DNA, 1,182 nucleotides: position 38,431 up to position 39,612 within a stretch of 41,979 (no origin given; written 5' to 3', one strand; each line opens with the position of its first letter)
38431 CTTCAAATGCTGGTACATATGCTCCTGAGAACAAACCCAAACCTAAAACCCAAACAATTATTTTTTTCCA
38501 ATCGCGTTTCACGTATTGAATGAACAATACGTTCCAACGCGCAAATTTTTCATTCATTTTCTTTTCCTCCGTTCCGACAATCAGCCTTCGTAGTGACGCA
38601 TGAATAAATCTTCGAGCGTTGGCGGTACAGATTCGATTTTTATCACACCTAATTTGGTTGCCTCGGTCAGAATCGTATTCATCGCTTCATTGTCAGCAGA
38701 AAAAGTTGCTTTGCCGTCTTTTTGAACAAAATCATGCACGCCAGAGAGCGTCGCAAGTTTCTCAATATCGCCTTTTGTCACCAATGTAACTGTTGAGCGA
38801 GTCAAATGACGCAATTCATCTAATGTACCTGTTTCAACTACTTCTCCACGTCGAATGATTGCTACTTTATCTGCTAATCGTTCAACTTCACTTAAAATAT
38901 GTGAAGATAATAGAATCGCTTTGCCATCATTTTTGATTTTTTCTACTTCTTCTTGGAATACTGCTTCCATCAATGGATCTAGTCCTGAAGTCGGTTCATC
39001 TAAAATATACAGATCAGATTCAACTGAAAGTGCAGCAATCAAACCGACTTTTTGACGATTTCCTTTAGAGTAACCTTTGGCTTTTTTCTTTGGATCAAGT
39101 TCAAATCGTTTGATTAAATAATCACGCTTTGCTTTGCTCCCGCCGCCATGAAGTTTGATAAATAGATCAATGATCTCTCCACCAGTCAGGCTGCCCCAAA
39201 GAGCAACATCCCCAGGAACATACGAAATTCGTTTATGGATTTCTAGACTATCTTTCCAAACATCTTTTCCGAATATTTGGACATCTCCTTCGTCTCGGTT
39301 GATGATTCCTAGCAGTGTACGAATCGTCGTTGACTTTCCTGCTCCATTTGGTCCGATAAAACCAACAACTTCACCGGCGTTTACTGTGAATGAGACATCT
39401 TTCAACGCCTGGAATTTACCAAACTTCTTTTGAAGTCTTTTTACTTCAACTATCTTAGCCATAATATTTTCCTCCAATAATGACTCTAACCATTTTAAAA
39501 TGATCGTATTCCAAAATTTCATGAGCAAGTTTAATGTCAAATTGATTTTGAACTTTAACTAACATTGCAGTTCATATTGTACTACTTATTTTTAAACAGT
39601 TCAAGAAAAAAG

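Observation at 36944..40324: TetR-controlled ABC ATPase + 537-aa 12-TM permease cassette of unknown substrate beside the resistance islands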

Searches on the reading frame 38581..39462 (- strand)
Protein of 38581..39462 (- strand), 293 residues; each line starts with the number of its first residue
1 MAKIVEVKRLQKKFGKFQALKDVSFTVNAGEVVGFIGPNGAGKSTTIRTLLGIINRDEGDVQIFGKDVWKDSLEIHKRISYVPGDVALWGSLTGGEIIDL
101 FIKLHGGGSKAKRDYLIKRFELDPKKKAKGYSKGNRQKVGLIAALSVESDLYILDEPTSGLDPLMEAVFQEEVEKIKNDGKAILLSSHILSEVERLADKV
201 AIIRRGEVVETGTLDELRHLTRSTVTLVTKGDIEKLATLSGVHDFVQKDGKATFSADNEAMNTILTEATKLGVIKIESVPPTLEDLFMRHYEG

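Call 5: search_protein_families(library=pfam, proteins=[window:38581-39462:-], max_evalue=0.01)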
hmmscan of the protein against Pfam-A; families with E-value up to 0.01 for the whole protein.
window:38581-39462:- (293 aa): 4 families
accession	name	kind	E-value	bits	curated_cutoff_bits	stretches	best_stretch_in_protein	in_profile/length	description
PF00005.33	ABC_tran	-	2.2e-27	96.8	25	1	20-159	1-137/137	ABC transporter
PF13732.12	DrrA1-3_C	-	2.9e-12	47.6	27.4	1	212-290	1-80/81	ATP-binding protein DrrA1-3-like, C-terminal domain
PF13304.12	AAA_21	-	1.1e-11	45.9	27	2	131-191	238-301/304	AAA domain, putative AbiEii toxin, Type IV TA system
PF13476.12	AAA_23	-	0.0011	20.1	27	1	13-140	6-113/201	AAA domain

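Call 6: search_protein_families(library=ncbifam, proteins=[window:38581-39462:-], max_evalue=0.01)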
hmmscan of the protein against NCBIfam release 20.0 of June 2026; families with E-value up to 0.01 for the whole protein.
window:38581-39462:- (293 aa): 187 families (the best 25 are shown)
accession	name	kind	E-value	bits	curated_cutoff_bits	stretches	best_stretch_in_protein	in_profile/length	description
TIGR01188.1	drrA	subfamily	5.6e-60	203.2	312.45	1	12-289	1-299/302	daunorubicin resistance ABC transporter, ATP-binding protein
TIGR03522.1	GldA_ABC_ATP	equivalog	1.7e-50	172.2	402.6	1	5-287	3-297/301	gliding motility-associated ABC transporter ATP-binding subunit GldA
NF047565.1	PSM_export_PmtA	equivalog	6e-44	150.4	350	1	4-273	2-269/282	phenol-soluble modulin export ABC transporter ATP-binding protein PmtA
NF033858.1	ABC2_perm_RbbA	equivalog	6.9e-42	143.4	1050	1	4-222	266-489/909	ribosome-associated ATPase/putative transporter RbbA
TIGR03740.1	galliderm_ABC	subfamily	7e-40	137.1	309.75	1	6-217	2-211/223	lantibiotic protection ABC transporter ATP-binding subunit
NF010060.0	PRK13537.1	equivalog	1.6e-36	125.8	521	1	3-289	14-306/314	nodulation factor ABC transporter ATP-binding protein NodI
TIGR04406.1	LPS_export_lptB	equivalog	1.6e-36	125.8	240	1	6-217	3-222/239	LPS export ABC transporter ATP-binding protein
TIGR03864.1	PQQ_ABC_ATP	hypoth_equivalog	4.9e-35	121.1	302.25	1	5-221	2-223/236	ABC transporter, ATP-binding subunit, PQQ-dependent alcohol dehydrogenase system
NF010059.0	PRK13536.1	equivalog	5.3e-35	120.8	549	1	4-289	43-334/342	nodulation factor ABC transporter ATP-binding protein NodI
TIGR01186.1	proV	subfamily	5.2e-34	117.9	326.6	1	12-218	1-218/363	betaine/proline/choline family ABC transporter ATP-binding protein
TIGR01288.1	nodI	equivalog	1.3e-33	116.3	424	1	5-289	5-295/303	nodulation factor ABC transporter ATP-binding protein NodI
NF011967.0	PRK15439.1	equivalog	1.5e-31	109.4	586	1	3-219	10-229/510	autoinducer 2 ABC transporter ATP-binding protein LsrA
TIGR03410.1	urea_trans_UrtE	equivalog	3.5e-31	108.4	285.8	1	6-219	2-221/230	urea ABC transporter ATP-binding subunit UrtE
TIGR04521.1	ECF_ATPase_2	equivalog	2.6e-29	102.2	330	2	131-217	145-232/279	energy-coupling factor transporter ATPase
NF041861.1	YtfR_transport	equivalog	2.7e-29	102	850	1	5-221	2-228/492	galactofuranose ABC transporter, ATP-binding protein YtfR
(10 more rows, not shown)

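Call 30: list_cluster_members(proteins=[window:38581-39462:-, window:39764-40324:+, L005:2709-3599:-, L005:939-2582:-, L001:6894-7490:+])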
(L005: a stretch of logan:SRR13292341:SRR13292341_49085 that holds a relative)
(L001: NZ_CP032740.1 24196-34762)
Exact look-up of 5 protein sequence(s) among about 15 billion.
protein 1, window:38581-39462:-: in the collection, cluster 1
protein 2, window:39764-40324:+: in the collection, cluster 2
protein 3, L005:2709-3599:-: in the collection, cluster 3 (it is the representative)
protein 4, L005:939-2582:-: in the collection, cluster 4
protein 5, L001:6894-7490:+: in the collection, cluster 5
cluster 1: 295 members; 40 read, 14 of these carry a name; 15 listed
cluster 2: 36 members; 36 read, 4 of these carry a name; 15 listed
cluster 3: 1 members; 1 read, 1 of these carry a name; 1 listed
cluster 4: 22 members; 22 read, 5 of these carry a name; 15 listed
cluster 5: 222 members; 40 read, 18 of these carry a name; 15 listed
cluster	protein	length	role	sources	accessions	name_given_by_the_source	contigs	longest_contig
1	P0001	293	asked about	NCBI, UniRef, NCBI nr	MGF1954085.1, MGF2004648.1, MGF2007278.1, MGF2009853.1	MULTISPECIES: ionophore ABC transporter ATP-binding subunit NarA [Lactococcus] | ionophore ABC transporter ATP-binding subunit NarA n=1 Tax=Lactococcus TaxID=1357 ...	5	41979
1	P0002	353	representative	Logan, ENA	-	-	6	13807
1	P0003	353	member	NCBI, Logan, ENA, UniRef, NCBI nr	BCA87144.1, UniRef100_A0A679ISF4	ABC transporter (plasmid) [Enterococcus saigonensis] | ABC transporter n=2 Tax=Enterococcus TaxID=1350 RepID=A0A679ISF4_9ENTE | ABC transporter [Enterococcus saigonensis]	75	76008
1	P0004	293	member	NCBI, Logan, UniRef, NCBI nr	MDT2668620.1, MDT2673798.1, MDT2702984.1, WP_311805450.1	ionophore ABC transporter ATP-binding subunit NarA [Enterococcus dongliensis] | ionophore ABC transporter ATP-binding subunit NarA n=1 Tax=Enterococcus dongliensis ...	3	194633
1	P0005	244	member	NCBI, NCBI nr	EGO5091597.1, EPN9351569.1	ionophore ABC transporter ATP-binding subunit NarA, partial [Enterococcus faecalis] | ABC transporter ATP-binding protein [Enterococcus faecalis]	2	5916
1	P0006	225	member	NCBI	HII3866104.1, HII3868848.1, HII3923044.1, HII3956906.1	TPA: ionophore ABC transporter ATP-binding subunit NarA, partial [Enterococcus faecium]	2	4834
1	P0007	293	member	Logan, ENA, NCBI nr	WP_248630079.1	ionophore ABC transporter ATP-binding subunit NarA [Enterococcus cecorum]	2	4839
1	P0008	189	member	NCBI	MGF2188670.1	ionophore ABC transporter ATP-binding subunit NarA, partial [Enterococcus faecium]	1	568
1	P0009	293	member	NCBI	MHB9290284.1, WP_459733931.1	ionophore ABC transporter ATP-binding subunit NarA [Latilactobacillus curvatus]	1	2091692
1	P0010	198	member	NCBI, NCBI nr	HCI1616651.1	TPA: ABC transporter ATP-binding protein, partial [Enterococcus faecium] | ABC transporter ATP-binding protein [Enterococcus faecium]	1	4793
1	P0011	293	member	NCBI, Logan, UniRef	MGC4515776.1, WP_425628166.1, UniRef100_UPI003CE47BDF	ionophore ABC transporter ATP-binding subunit NarA [Enterococcus faecium] | ionophore ABC transporter ATP-binding subunit NarA n=1 Tax=Enterococcus faecium ...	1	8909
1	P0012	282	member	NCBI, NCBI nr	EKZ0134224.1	ABC transporter ATP-binding protein, partial [Enterococcus faecalis] | ABC transporter ATP-binding protein [Enterococcus faecalis]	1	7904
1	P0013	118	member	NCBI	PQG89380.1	ABC transporter, partial [Enterococcus faecium]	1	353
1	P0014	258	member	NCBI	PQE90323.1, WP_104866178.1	ionophore ABC transporter ATP-binding subunit NarA, partial [Enterococcus faecium]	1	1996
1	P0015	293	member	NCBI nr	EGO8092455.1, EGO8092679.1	ABC transporter ATP-binding protein [Enterococcus faecalis]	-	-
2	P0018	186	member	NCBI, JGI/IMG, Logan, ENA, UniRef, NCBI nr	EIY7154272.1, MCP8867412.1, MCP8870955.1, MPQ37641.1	TetR/AcrR family transcriptional regulator [Latilactobacillus curvatus] | AcrR family transcriptional regulator | TetR/AcrR family transcriptional regulator n=1 Tax=Latilactobacillus curvatus TaxID=28038 ...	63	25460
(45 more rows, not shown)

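Call 63: find_encoding_contigs(protein=P0018, flank=7000, max_places=4)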
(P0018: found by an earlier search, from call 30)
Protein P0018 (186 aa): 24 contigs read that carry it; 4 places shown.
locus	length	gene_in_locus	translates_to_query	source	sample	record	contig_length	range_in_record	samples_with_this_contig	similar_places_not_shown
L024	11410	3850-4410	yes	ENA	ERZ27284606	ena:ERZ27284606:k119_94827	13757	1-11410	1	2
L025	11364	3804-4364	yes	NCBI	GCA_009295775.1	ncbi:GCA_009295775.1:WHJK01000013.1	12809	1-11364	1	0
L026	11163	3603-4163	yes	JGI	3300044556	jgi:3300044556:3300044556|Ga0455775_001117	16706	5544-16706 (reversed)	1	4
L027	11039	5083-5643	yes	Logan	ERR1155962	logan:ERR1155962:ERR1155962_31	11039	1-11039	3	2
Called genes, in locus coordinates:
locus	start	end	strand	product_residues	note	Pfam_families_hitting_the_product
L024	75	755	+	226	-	PF00665:rve, PF13610:DDE_Tnp_IS240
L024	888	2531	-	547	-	PF12679:ABC2_membrane_2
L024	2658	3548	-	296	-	PF00005:ABC_tran, PF13304:AAA_21, PF13732:DrrA1-3_C (weak)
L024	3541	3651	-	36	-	-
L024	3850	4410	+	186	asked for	PF00440:TetR_N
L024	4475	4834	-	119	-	-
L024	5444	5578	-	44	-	-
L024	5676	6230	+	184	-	PF00239:Resolvase, PF02796:HTH_7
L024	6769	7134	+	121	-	PF21983:NikA-like, PF05713:MobC (faint)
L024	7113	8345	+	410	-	PF03432:Relaxase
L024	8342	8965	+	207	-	-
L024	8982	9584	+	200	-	PF02661:Fic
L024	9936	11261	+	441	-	PF01051:Rep3_N, PF21205:Rep3_C, PF06430:L_lactis_RepB_C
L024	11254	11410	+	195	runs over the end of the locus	-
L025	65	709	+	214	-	PF00665:rve, PF13610:DDE_Tnp_IS240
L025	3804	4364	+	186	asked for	PF00440:TetR_N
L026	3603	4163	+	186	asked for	PF00440:TetR_N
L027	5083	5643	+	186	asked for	PF00440:TetR_N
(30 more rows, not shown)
